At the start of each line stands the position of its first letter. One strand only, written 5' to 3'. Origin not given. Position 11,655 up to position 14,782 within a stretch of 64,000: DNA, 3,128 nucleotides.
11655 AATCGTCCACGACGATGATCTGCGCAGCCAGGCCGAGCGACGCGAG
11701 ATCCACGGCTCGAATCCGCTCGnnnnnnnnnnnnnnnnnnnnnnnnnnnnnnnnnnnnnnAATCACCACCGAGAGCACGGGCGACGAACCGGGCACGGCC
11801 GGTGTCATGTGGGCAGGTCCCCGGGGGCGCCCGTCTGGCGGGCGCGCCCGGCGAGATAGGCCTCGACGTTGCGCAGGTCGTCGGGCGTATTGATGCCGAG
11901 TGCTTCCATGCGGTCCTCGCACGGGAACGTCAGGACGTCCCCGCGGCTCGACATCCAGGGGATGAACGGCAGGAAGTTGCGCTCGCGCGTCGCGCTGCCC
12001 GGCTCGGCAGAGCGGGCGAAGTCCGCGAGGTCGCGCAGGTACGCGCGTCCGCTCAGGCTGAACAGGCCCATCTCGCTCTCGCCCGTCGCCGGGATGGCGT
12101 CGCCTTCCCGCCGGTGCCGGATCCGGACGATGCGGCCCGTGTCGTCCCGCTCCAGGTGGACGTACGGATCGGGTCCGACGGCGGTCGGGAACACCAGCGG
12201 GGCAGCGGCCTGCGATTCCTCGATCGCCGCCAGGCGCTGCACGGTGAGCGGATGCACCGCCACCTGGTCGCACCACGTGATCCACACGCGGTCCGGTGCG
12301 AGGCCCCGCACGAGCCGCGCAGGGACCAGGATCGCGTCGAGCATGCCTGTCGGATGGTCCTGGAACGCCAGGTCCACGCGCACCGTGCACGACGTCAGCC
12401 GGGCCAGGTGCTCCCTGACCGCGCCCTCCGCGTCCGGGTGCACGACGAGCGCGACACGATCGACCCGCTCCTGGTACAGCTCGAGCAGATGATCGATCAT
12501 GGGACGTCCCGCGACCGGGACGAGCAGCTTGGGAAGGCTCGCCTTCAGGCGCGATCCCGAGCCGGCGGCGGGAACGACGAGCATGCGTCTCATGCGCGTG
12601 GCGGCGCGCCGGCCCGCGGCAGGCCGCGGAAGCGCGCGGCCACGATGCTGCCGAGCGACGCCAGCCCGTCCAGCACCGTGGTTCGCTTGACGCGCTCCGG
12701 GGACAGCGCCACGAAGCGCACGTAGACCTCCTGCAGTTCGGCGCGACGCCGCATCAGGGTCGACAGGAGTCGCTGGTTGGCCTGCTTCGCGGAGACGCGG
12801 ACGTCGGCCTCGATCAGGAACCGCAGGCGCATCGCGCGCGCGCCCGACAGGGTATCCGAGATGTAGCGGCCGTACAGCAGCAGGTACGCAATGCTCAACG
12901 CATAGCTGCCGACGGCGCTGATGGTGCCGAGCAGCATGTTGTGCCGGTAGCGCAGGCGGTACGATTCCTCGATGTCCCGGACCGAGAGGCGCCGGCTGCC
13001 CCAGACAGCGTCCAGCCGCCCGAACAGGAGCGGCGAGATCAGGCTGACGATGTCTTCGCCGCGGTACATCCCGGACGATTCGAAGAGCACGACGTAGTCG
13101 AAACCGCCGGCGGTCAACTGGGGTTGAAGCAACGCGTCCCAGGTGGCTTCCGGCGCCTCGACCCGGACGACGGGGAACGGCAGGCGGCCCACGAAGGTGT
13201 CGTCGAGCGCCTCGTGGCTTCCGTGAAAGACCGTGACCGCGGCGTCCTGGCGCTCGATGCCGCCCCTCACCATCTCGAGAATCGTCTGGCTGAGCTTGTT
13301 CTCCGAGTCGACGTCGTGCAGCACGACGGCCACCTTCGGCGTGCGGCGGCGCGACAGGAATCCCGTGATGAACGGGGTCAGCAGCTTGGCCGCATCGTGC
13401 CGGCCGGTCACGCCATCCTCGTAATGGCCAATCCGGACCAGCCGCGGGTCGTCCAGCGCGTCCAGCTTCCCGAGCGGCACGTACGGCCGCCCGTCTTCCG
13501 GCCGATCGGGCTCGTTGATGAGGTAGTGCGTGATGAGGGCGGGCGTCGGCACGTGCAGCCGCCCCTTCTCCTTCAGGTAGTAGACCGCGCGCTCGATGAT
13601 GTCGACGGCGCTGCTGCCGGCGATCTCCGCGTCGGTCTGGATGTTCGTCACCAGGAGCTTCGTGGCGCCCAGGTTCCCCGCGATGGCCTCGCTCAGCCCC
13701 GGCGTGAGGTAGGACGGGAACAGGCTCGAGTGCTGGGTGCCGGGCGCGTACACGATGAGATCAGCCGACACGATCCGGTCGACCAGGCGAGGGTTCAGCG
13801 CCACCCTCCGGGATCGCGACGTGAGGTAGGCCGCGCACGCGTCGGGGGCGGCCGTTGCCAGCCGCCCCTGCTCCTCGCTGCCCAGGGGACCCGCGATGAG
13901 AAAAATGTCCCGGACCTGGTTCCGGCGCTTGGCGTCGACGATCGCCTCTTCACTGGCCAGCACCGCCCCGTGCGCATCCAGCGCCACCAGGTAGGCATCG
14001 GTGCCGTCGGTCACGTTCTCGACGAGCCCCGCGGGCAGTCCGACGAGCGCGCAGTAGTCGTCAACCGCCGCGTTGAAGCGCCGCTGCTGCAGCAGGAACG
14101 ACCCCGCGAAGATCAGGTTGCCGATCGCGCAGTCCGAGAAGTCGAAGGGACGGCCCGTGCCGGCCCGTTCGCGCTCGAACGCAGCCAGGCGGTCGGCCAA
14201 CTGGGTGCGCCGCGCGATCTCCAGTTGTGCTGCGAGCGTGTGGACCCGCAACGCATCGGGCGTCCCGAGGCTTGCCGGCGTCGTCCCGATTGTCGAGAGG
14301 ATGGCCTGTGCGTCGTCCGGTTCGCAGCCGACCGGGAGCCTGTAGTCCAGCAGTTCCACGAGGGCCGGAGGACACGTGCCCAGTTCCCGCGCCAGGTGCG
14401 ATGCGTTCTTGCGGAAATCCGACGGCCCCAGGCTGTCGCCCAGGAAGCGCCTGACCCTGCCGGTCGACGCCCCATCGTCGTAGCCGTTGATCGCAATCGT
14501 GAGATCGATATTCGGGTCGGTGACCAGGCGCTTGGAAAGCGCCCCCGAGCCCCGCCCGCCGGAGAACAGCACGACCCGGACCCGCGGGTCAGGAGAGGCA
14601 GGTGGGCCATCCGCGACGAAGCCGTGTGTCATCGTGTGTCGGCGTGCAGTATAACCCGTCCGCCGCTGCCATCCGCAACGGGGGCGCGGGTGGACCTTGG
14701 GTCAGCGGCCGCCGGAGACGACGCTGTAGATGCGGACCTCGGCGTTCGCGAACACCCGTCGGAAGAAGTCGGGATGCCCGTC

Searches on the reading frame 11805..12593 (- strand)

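Call 69: search_protein_families(library=pfam, proteins=[window:11805-12593:-], max_evalue=0.000001)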
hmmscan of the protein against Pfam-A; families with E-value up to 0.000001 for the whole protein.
window:11805-12593:- (262 aa): 3 families
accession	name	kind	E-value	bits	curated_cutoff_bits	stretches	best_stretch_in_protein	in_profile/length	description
PF12804.13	NTP_transf_3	-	6.2e-15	56.2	27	1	6-148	2-134/160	MobA-like NTP transferase domain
PF01128.25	IspD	-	9.5e-10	39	27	1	5-62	3-62/221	2-C-methyl-D-erythritol 4-phosphate cytidylyltransferase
PF00483.29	NTP_transferase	-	7.1e-09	36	21.2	1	9-156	6-158/245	Nucleotidyl transferase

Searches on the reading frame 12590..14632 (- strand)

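Call 69: search_protein_families(library=pfam, proteins=[window:12590-14632:-], max_evalue=0.000001)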
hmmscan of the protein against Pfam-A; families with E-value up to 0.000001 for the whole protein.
window:12590-14632:- (680 aa): 1 family
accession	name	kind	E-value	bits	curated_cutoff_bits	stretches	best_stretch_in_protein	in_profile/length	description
PF01933.23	CofD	-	2.3e-16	60.3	30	1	20-375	1-252/290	2-phospho-L-lactate transferase CofD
